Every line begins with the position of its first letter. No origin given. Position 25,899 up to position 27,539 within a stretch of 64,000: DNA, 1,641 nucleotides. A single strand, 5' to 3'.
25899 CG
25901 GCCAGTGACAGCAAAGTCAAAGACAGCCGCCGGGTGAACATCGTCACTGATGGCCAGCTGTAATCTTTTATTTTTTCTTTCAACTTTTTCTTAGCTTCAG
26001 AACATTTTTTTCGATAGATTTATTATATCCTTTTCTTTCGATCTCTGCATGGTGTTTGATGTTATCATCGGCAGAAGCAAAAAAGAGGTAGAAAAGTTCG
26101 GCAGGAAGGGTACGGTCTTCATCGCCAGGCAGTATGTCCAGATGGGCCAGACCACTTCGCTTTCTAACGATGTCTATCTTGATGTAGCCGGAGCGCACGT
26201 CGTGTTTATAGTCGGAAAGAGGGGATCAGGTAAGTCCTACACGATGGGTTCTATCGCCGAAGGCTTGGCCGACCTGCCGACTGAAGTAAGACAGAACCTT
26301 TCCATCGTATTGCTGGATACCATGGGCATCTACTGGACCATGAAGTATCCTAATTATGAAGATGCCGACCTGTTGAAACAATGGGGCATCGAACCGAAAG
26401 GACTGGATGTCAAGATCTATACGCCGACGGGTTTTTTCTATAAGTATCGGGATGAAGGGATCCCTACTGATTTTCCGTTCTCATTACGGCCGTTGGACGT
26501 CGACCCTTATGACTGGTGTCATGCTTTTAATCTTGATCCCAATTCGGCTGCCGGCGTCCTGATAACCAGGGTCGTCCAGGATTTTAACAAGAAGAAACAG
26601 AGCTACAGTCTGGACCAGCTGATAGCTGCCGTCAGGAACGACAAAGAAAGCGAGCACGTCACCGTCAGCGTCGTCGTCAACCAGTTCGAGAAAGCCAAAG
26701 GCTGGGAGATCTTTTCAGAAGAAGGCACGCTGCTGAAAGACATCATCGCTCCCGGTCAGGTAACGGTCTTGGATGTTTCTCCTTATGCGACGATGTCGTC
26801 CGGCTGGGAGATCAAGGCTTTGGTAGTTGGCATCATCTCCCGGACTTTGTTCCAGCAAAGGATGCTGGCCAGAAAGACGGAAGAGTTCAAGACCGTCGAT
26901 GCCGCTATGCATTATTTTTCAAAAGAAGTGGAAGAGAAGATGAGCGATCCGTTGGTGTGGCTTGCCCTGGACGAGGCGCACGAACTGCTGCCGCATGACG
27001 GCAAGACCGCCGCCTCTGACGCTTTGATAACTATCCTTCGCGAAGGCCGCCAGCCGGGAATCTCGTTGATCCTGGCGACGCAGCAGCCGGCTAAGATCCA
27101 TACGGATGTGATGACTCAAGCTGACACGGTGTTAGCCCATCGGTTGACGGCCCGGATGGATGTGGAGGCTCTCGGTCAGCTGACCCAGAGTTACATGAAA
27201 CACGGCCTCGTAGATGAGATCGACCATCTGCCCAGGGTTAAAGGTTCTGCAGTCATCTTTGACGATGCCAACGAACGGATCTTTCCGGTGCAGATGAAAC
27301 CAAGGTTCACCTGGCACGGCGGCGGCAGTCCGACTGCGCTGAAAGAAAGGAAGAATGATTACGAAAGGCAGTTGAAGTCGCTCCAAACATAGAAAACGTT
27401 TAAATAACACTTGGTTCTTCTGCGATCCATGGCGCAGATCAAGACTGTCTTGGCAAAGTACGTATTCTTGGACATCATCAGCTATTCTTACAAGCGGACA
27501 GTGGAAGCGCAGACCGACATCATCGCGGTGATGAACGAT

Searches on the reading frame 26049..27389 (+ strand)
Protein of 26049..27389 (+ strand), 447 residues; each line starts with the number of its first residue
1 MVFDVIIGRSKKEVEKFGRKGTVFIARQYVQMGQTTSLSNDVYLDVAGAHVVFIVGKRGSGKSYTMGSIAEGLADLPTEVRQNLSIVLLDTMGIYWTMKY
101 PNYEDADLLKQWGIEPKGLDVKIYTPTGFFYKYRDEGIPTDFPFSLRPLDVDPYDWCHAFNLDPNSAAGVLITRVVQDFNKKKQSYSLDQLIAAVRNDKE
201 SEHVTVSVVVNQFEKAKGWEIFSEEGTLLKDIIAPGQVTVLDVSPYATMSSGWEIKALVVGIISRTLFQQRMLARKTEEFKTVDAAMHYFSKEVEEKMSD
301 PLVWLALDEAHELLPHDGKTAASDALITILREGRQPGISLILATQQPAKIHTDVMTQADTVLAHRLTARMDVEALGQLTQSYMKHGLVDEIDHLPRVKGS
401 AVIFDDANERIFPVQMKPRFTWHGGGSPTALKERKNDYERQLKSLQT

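Call 3: search_protein_families(library=pfam, proteins=[window:26049-27389:+], max_evalue=1)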
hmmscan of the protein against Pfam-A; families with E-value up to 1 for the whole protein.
window:26049-27389:+ (447 aa): 19 families
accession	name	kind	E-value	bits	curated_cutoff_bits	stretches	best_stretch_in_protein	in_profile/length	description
PF01935.23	DUF87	-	4.3e-12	47.1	23.2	1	33-245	4-203/220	Helicase HerA, central domain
PF05707.18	Zot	-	1.7e-05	24.8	20.3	1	305-365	85-146/197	Zonular occludens toxin (Zot)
PF05729.18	NACHT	-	0.00025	21.3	26.7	1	50-75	1-26/167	NACHT domain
PF01580.24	FtsK_SpoIIIE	-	0.00045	20.2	24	1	273-348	153-220/221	FtsK/SpoIIIE family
PF13401.12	AAA_22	-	0.00087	20.1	27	0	49-73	5-29/130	AAA domain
PF00004.35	AAA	-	0.0011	19.8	21.2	1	298-359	57-124/131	ATPase family associated with various cellular activities (AAA)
PF05872.18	HerA_C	-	0.002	17.3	22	1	301-383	257-340/502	Helicase HerA-like C-terminal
PF24389.1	ORC-CDC6-like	-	0.022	13.9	27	1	43-98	26-80/571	ORC-CDC6-like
PF10412.15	TrwB_AAD_bind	-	0.026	13.9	20.5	0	298-351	241-287/387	Type IV secretion-system coupling protein DNA-binding domain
PF16796.11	Microtub_bd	-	0.037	14.4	27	1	51-69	93-111/155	Microtubule binding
PF07728.20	AAA_5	-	0.083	13.3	22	0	52-80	2-30/139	AAA domain (dynein-related subfamily)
PF13191.12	AAA_16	-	0.1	13.5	32.6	1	48-73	22-48/167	AAA ATPase domain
PF00005.33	ABC_tran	-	0.16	13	25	1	40-71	2-33/137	ABC transporter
PF00948.26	Flavi_NS1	-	0.16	11.2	26.5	1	167-241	163-237/360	Flavivirus non-structural Protein NS1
PF13173.12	AAA_14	-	0.17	12.4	27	0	51-74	4-27/129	AAA domain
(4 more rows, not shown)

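Call 4: search_protein_families(library=ncbifam, proteins=[window:26049-27389:+], max_evalue=1)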
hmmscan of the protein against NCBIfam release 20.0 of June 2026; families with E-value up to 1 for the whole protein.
window:26049-27389:+ (447 aa): 20 families
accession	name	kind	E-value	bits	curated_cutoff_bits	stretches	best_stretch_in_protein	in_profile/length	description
NF042944.1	HerA_antiphage_2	equivalog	1.6e-13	50.3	850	1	237-397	378-522/576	anti-phage-associated helicase HerA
NF040819.1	helicase_HerA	equivalog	2.1e-13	49.7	970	1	194-407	295-505/561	DNA double-strand break repair helicase HerA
NF042943.1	HerA_antiphage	equivalog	1.3e-09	37.2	800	1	304-407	436-540/566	anti-phage-associated helicase HerA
NF040937.1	HerA_Thermprot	equivalog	3.6e-06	25.7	800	1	297-363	346-411/487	DNA double-strand break repair helicase HerA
TIGR03924.1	T7SS_EccC_a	equivalog_domain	2.8e-05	23.1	509.15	1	285-369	545-626/673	type VII secretion protein EccCa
NF033849.1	ser_rich_anae_1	subfamily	3.5e-05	21.4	650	1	210-373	945-1097/1163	serine-rich protein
TIGR03928.1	T7_EssCb_Firm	equivalog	6.9e-05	20.6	778.4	1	269-375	884-988/1296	type VII secretion protein EssC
NF053655.1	CedD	equivalog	7e-05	21.7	600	1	300-377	418-490/527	DNA-translocating ATPase CedD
TIGR03925.1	T7SS_EccC_b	equivalog_domain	0.00023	19.6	346.55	1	27-87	339-397/564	type VII secretion protein EccCb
NF041214.1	plasmid_TraB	equivalog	0.0023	16.5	800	1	301-366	346-409/639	plasmid transfer protein TraB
NF041017.1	DNA_import_CedB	equivalog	0.0028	16.3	700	1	265-347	440-516/590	DNA import protein CedB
TIGR02211.1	LolD_lipo_ex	equivalog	0.0046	16.5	307.75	1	25-78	7-58/221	lipoprotein-releasing ABC transporter ATP-binding protein LolD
NF010068.0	PRK13548.1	equivalog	0.0052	15.9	261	1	32-74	14-56/261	heme ABC transporter ATP-binding protein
NF045975.1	VirB4_plasma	equivalog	0.0056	14.4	590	1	301-348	759-805/894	Mbov_0397 family ICE element conjugal transfer ATPase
TIGR02770.1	nickel_nikD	equivalog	0.025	14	318.7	1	40-80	3-43/230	nickel import ATP-binding protein NikD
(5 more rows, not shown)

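Call 5: search_protein_families(library=padloc, proteins=[window:26049-27389:+], max_evalue=1)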
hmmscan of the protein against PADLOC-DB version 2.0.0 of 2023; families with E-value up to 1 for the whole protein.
window:26049-27389:+ (447 aa): 22 families
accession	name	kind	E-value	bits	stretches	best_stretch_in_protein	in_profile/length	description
PDLC04105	HerA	-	6.8e-21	72.4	2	234-407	377-526/576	-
PDLC04140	mad8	-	2.2e-20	71.4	1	37-429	15-312/314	mads_8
PDLC04106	HerA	-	1e-17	61.9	2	296-408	506-620/667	-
PDLC04103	HerA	-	2.2e-15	54.1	2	297-376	437-519/579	-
PDLC04102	HerA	-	6e-15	52.6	2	276-407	497-610/654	-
PDLC01055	HerA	-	1.8e-13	48.2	2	297-376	414-492/532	Type III coevolved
PDLC02188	HerA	-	2.4e-13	47.8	1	237-405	378-531/578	-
PDLC04100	HerA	-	2.9e-11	40.8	1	304-407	442-546/580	-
PDLC04098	HerA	-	3.4e-11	40.4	1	235-404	483-634/686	-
PDLC02185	HerA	-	7.8e-11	39.4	1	304-408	448-553/585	-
PDLC04104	HerA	-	1.6e-09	35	1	296-407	215-327/379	-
PDLC04097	HerA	-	3.2e-08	30.7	1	299-404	471-580/618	-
PDLC02684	DndH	-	8.5e-07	24.8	1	207-361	1526-1652/1715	DndH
PDLC02685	DndH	-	0.00057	15.7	1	200-364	1478-1621/1678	DndH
PDLC04101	HerA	-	0.0012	15.7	1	53-100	172-214/400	-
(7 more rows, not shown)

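Call 8: search_solved_structures(query=window:26049-27389:+, max_evalue=0.01, show_alignments=2)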
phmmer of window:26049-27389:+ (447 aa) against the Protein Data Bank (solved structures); distinct sequences matched with E-value up to 0.01: 8.
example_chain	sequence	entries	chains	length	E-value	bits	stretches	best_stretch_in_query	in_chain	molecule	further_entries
8wiv_A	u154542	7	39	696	1.3e-09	40.8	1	300-390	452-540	Helicase HerA central domain-containing protein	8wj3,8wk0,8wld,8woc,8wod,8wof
8xau_A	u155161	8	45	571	1.1e-08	37.7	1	289-379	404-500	ATP-binding protein | HerA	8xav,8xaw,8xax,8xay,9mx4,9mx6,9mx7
9x1l_A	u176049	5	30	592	2.1e-08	36.7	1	206-404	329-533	DNA helicase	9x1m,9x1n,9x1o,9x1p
8ziq_M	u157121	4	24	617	3.6e-07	32.7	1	284-394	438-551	HerA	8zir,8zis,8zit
9c1m_M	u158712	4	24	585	5e-06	28.9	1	283-372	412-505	ATP-binding protein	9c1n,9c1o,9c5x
8yho_A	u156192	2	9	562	1.6e-05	27.3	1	290-401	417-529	DUF87 domain-containing protein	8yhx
8j4u_M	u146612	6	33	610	0.00022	23.5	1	298-408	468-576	Nucleoside triphosphate hydrolase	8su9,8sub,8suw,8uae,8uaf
8wet_A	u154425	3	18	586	0.00069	21.8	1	305-381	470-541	TdpA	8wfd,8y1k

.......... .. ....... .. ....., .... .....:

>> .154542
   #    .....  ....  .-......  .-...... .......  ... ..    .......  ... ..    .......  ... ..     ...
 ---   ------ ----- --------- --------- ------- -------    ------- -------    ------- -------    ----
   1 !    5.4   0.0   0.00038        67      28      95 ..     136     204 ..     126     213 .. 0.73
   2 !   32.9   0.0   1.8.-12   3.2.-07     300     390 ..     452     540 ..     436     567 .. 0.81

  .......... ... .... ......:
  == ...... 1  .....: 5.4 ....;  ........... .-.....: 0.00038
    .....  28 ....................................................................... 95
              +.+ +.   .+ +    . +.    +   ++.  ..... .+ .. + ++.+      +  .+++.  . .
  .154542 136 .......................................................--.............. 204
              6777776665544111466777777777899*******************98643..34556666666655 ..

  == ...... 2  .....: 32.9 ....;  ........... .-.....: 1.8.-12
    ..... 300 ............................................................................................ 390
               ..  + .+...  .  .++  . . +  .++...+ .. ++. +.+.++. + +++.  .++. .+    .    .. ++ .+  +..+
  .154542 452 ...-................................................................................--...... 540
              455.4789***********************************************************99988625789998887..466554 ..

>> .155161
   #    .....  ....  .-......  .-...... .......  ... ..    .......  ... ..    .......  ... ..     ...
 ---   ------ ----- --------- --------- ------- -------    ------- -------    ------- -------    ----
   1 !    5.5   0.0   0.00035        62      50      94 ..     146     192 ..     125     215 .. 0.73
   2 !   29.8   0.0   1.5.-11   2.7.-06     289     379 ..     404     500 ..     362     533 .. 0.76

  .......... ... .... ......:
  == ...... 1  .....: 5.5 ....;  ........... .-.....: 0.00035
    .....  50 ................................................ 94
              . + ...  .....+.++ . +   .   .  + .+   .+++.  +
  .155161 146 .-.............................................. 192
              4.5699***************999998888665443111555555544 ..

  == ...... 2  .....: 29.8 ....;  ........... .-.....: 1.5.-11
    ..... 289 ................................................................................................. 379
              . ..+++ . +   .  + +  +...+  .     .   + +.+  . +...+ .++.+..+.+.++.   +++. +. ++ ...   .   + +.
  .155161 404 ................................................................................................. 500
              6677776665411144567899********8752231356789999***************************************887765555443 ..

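Call 12: find_homologous_proteins(query=window:26049-27389:+, max_evalue=0.001)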
Query window:26049-27389:+ (447 aa): 5943 proteins with E <= 0.001 among 8000 candidates; the best 120 are listed.
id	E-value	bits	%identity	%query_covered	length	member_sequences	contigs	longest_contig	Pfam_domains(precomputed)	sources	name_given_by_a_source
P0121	0.0e+0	1012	100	100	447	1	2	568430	PF01935.24,PF05707.19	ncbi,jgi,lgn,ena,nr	ncbi:hypothetical protein COV20_05345 [Candidatus Woesearchaeota archaeon CG10_big_fil_rev_8_21_14_0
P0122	1.3e-255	866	83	100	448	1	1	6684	PF01935.24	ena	-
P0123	1.7e-254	863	83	100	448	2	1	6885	PF01935.24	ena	-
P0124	2.2e-253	859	83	100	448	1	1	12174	PF01935.24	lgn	-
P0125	8.1e-250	847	81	100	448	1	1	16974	PF01935.24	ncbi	-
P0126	1.1e-249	847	82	100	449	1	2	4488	PF01935.24,PF05707.19,PF01580.25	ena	-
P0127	1.9e-249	846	82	100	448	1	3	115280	PF01935.24,PF05707.19,PF01580.25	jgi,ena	jgi:uncharacterized protein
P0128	2.5e-249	845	81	100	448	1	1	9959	PF01935.24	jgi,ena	-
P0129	3.3e-249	845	82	100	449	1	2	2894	PF01935.24,PF05707.19,PF01580.25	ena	-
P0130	7.3e-247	837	80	100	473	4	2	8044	PF01935.24,PF05707.19,PF01580.25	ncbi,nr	ncbi:MAG: ATP-binding protein [Nanoarchaeota archaeon]|nr:ATP-binding protein [Nanoarchaeota archaeo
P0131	1.4e-246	836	80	100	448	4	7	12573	PF01935.24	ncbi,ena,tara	tara:strand:- start:914 stop:2260 length:1347 start_codon:yes stop_codon:yes gene_type:complete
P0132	8.7e-246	834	80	100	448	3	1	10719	PF01935.24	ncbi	-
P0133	4.0e-245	832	80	100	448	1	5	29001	PF01935.24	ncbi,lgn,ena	ncbi:MAG: ATP-binding protein [Nanoarchaeota archaeon]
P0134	7.1e-245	831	80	100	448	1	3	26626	PF01935.24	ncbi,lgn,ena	-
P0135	7.6e-245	831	80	100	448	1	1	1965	PF01935.24,PF01580.25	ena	-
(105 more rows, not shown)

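Call 15: find_related_loci(query=window:26049-27389:+, collection=metagenome_contigs, flank=5000)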
Query window:26049-27389:+ (447 aa) in metagenome_contigs; peptide patterns used: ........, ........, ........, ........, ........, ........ (x = any residue, [..] = any of these).
599 stretches matched a pattern (row limit reached: there are more); 540 encode a relative of the query (tblastn E <= 1e-3); the best 80 are kept; 80 distinct loci.
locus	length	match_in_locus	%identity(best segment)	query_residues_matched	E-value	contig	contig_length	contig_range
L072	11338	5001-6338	80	1-446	0e+0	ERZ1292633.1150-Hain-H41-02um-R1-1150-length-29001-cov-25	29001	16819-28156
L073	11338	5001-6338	79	1-446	0e+0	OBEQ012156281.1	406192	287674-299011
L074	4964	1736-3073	79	1-446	0e+0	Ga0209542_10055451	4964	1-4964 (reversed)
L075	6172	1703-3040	79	1-446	0e+0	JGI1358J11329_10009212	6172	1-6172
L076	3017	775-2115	78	1-447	0e+0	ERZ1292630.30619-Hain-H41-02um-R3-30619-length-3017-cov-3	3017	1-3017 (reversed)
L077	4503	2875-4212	79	1-446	0e+0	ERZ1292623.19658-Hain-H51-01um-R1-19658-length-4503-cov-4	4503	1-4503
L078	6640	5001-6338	78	1-446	0e+0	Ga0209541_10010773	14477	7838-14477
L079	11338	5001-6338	78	1-446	0e+0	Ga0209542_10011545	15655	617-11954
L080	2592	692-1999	81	1-436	0e+0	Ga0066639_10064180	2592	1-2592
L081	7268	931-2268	78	1-446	0e+0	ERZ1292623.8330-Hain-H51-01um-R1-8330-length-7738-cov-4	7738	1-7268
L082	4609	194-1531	78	1-446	0e+0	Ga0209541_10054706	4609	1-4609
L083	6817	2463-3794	80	1-445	0e+0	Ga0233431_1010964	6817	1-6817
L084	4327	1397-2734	78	1-446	0e+0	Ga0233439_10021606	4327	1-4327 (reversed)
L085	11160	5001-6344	78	1-445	0e+0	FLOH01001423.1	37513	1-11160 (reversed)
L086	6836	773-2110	79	1-446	0e+0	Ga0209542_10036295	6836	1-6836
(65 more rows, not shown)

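Call 36: find_encoding_contigs(protein=P0124, flank=4000, max_places=1)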
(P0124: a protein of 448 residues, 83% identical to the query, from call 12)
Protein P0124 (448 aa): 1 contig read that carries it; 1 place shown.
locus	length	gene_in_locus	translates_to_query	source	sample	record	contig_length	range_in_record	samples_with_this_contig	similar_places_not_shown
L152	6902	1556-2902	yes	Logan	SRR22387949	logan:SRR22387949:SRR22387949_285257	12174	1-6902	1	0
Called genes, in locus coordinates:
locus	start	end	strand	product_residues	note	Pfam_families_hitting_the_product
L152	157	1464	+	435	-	PF01751:Toprim (weak), PF13155:Toprim_2 (weak), PF13662:Toprim_4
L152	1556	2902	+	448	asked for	PF01935:DUF87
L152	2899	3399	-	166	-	-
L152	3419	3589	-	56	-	-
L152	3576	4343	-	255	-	-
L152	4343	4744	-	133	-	-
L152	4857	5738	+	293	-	-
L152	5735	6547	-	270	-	PF08696:Dna2, PF12705:PDDEXK_1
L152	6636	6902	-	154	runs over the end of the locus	-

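Call 37: find_encoding_contigs(protein=P0125, flank=4000, max_places=1)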
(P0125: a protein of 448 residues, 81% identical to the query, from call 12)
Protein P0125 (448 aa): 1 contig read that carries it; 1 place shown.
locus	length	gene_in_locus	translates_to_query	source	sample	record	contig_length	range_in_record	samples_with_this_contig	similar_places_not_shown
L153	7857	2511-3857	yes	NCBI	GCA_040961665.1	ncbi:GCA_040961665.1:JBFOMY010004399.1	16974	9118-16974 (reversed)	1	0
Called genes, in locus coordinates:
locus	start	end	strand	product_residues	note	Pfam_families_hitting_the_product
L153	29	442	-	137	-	-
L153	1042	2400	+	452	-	PF01751:Toprim (weak), PF13155:Toprim_2 (weak), PF13662:Toprim_4 (weak)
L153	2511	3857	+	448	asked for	PF01935:DUF87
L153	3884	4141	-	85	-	-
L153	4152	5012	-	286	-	PF01435:Peptidase_M48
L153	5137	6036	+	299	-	-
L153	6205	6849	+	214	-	-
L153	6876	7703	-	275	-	PF08696:Dna2, PF12705:PDDEXK_1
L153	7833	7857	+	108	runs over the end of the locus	PF01176:eIF-1a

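Call 38: find_encoding_contigs(protein=P0127, flank=4000, max_places=1)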
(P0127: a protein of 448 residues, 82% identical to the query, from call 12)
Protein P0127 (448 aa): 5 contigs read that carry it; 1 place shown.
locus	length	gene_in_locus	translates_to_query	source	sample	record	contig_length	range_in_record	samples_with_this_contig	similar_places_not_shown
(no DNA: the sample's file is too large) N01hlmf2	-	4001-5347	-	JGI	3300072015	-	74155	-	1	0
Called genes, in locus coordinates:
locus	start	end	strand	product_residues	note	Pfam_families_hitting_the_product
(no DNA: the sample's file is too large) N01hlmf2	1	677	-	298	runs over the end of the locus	PF01368:DHH, PF02833:DHHA2 (faint)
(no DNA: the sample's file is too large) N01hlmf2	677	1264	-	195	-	PF00013:KH_1, PF21800:KH_KRR1_2nd, PF22891:KH_PNO1_2nd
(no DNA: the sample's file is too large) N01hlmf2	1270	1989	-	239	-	PF01163:RIO1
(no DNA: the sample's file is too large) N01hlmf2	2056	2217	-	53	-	-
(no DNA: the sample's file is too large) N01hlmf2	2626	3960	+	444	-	PF01751:Toprim (weak), PF13155:Toprim_2 (weak), PF13662:Toprim_4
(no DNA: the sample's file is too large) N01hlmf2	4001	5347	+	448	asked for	PF01580:FtsK_SpoIIIE (faint), PF01935:DUF87, PF05707:Zot (faint)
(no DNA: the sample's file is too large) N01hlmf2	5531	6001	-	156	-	-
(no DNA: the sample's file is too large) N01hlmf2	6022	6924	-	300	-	PF01435:Peptidase_M48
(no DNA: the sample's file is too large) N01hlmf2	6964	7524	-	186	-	PF04011:LemA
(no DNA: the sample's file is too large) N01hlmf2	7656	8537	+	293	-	PF01944:SpoIIM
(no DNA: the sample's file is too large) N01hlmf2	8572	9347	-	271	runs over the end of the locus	PF01930:Cas_Cas4 (faint), PF08696:Dna2, PF12705:PDDEXK_1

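Call 56: predict_structure(alignment_id=A3)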
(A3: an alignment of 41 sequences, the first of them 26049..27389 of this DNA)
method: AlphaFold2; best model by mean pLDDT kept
length: 447 residues; sequences in the alignment: 41
mean_pLDDT: 59.9   pTM: 0.62
mean pLDDT of the five models: 59.9, 59.4, 57.3, 56.8, 55.1
residues with pLDDT >= 90: 75; 70-90: 88; 50-70: 89; < 50: 195
segments of 3 or more residues with pLDDT < 50: 1-49, 51-66, 279-295, 335-340, 343-439, 441-447
pLDDT, mean of each block of 10 residues (from residue 1): 27 43 28 25 36 42 45 57 73 61 61 64 88 85 91 90 93 94 91 94 95 91 89 82 79 81 79 56 43 53 69 57 64 50 47 39 32 37 39 35 42 36 26 39 44
secondary structure, 60 per line:
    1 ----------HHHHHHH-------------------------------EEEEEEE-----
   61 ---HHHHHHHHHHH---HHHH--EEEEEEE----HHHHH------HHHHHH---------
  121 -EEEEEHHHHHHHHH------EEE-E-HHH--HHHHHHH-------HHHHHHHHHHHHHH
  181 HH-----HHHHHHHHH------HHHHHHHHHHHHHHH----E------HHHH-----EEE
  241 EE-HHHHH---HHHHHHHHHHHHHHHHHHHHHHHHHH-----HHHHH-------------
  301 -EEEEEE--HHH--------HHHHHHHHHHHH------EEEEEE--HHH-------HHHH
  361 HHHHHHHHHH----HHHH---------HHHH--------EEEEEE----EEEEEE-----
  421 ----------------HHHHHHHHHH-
elements in order: H11-17 E49-55 H64-74 H78-81 E84-90 H95-99 H106-111 E122-126 H127-135 E142-144 H153-159 H167-182 H188-196 H203-217 H229-232 E238-242 H244-248 H252-277 H283-287 E302-307 H321-332 E339-344 H357-370 H375-378 H388-391 E400-405 E410-415 H437-446

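Call 60: search_protein_representatives(protein=window:26049-27389:+)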
Query: 447 residues. Proteins with E-value up to 0.001 (for the whole library): 3071; up to 1e-10: 710; up to 1e-30: 270. The best 150 are listed.
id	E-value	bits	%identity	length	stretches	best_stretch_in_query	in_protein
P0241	3.2e-227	770.9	73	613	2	54-446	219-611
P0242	3.9e-177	605.9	56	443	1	4-439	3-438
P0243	6.2e-171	585.5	56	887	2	2-326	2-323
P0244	1.6e-167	574.3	58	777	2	53-439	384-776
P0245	9.0e-160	548.7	55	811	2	55-437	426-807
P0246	2.9e-141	487.7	49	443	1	1-434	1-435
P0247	1.7e-140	485.2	51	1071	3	61-318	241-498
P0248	5.0e-133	460.6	48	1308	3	62-310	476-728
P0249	7.9e-130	450.0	32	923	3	6-431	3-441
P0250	3.2e-128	444.7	43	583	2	52-438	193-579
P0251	6.3e-127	440.5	44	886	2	1-318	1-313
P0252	2.3e-125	435.3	47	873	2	62-433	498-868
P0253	2.2e-121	422.2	45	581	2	57-434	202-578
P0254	8.9e-118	410.3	45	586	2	62-432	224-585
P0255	3.8e-116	405.0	47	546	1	62-439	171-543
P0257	3.4e-111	388.6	41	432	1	5-434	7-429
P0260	2.4e-102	359.5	38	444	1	3-436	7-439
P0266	1.2e-94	334.1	38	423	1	3-432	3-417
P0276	1.8e-83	297.3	37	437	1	6-438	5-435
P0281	2.4e-75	270.5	33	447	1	5-428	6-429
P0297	8.7e-68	245.6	38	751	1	6-440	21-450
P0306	1.7e-63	231.5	37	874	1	4-441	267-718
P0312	2.4e-62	227.7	38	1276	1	5-428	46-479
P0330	2.0e-58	214.8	36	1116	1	6-446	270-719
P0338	5.4e-58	213.3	38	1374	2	52-432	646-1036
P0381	1.2e-51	192.5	35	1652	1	5-429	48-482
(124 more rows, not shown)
